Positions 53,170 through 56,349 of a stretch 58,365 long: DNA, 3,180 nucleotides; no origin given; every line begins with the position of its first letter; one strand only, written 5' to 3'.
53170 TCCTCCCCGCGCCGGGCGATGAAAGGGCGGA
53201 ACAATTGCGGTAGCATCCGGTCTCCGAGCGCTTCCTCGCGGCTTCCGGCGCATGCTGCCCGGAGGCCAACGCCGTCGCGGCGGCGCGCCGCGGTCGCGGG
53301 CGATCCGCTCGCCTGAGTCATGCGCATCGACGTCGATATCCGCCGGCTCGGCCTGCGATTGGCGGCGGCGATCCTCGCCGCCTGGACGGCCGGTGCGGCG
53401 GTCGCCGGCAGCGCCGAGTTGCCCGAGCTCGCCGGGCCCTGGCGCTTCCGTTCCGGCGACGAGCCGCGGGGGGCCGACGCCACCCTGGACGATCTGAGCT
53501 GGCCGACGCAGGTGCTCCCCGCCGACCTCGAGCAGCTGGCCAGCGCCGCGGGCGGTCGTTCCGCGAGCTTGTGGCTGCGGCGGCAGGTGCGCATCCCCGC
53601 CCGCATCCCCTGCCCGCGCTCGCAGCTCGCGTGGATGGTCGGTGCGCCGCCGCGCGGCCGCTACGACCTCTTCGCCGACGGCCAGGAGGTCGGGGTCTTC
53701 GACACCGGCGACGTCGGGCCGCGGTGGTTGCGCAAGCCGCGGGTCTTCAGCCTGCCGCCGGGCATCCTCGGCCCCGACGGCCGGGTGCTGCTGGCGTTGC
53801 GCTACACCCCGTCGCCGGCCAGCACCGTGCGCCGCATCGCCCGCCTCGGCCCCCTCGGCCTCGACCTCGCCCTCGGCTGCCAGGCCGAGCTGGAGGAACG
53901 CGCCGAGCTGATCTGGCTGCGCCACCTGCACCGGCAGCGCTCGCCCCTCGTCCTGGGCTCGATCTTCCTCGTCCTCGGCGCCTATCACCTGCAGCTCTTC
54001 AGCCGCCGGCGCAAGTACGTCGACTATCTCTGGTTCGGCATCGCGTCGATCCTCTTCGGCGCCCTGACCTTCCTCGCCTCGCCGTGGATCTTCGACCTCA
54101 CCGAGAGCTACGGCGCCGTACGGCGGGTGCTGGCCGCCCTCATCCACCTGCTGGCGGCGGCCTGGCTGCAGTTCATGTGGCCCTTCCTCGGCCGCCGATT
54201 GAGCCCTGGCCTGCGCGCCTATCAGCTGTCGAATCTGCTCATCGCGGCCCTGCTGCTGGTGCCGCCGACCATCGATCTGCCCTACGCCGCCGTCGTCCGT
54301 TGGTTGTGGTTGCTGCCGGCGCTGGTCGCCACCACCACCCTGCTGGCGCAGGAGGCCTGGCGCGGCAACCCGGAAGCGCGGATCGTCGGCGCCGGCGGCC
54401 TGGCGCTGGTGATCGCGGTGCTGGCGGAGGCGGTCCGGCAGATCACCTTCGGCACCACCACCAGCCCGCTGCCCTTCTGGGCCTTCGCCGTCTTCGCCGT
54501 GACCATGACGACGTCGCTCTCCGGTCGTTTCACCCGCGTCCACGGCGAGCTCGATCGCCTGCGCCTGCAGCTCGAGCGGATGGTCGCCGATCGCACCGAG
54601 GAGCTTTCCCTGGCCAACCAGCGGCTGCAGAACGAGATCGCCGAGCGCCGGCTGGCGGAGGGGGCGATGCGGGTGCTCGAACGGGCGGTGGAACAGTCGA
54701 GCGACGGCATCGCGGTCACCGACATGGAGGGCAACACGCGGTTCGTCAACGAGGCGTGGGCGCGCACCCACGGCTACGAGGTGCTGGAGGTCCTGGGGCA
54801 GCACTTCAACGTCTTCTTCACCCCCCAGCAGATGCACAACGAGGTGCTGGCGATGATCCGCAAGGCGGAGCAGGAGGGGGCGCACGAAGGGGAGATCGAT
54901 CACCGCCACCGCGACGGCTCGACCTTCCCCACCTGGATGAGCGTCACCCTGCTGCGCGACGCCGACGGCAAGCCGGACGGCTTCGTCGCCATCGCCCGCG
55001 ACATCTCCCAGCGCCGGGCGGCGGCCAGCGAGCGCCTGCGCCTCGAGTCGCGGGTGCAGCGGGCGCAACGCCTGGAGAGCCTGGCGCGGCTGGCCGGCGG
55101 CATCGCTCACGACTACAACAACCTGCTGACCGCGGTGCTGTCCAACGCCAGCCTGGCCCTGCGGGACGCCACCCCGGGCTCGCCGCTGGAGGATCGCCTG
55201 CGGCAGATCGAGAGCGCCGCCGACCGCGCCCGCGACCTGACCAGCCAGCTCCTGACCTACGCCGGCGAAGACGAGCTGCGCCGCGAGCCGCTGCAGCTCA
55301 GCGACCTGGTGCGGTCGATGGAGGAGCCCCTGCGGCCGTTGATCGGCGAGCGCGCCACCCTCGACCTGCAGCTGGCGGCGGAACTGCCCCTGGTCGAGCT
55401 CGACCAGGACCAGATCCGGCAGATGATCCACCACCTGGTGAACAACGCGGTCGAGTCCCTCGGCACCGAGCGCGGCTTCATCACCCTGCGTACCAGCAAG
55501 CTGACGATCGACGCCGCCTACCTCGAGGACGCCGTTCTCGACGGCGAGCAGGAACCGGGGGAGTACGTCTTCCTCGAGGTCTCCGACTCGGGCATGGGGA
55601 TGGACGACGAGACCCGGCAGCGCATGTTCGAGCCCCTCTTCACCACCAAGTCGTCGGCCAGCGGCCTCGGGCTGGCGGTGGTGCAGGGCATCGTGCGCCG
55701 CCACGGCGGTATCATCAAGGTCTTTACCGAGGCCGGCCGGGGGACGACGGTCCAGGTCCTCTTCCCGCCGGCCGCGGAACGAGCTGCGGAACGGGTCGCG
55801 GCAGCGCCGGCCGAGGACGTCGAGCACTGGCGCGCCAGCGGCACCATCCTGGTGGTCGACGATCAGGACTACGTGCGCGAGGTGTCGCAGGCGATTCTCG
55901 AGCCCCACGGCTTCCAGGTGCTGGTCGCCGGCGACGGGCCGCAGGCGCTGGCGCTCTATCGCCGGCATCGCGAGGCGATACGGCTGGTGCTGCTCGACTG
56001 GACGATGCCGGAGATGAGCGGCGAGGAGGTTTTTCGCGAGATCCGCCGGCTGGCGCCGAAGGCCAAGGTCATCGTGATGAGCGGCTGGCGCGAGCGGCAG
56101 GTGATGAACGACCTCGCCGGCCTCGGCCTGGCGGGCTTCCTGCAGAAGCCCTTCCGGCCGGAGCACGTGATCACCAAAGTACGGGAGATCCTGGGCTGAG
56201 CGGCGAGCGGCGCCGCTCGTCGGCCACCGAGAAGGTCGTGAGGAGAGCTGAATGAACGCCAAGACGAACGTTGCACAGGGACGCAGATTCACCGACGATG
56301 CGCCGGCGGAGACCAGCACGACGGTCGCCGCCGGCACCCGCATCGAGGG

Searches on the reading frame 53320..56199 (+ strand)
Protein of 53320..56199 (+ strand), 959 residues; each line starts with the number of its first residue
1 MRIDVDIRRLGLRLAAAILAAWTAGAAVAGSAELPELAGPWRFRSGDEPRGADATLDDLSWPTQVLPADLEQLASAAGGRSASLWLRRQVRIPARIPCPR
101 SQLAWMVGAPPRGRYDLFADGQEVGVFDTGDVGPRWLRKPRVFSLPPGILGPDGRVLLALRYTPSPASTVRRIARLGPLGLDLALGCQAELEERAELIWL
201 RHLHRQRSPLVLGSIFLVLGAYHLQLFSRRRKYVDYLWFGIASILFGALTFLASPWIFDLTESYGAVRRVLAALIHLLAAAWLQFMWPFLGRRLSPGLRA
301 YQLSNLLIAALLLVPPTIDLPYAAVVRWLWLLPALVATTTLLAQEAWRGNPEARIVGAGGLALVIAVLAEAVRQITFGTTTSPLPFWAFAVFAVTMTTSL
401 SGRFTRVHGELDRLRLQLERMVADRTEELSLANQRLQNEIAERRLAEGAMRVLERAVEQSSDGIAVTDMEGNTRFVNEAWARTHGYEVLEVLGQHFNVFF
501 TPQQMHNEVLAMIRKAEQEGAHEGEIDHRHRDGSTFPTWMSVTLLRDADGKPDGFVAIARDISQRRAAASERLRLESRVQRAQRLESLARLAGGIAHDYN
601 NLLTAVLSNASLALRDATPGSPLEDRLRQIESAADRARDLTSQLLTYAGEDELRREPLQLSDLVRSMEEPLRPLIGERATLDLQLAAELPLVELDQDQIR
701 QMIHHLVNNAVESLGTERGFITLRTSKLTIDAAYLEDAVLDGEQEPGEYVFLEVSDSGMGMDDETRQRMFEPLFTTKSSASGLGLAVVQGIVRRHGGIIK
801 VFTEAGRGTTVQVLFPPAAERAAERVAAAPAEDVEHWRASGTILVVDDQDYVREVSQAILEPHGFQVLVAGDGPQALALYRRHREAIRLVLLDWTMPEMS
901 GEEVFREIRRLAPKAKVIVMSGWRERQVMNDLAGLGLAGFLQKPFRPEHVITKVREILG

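Call 81: search_protein_families(library=pfam, proteins=[window:53320-56199:+], max_evalue=0.00001)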
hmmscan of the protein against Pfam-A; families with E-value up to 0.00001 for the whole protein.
window:53320-56199:+ (959 aa): 9 families
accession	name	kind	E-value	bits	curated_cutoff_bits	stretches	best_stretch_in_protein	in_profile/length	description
PF00072.30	Response_reg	-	5e-23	81.8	30.2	1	843-954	1-110/111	Response regulator receiver domain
PF02518.31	HATPase_c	-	1.7e-19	70.7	26.4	1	695-817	2-109/111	Histidine kinase-, DNA gyrase B-, and HSP90-like ATPase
PF13426.13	PAS_9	-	1.7e-15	57.6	27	1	461-564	1-103/103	PAS domain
PF08448.16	PAS_4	-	2.5e-14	53.9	23.1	1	457-567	1-110/110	PAS fold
PF00989.32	PAS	-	4.2e-13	49.7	22.6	1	453-562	3-113/113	PAS fold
PF07695.17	7TMR-DISM_7TM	-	5.8e-10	39.9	29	1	215-399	11-201/205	7TM diverse intracellular signalling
PF13188.13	PAS_8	-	1.5e-07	31.5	21.8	1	453-493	3-43/65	PAS domain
PF00512.31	HisKA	-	1.2e-06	28.9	26.9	1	588-648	2-61/66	His Kinase A (phospho-acceptor) domain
PF08447.18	PAS_3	-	4.3e-06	27.3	25.6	0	475-558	3-88/89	PAS fold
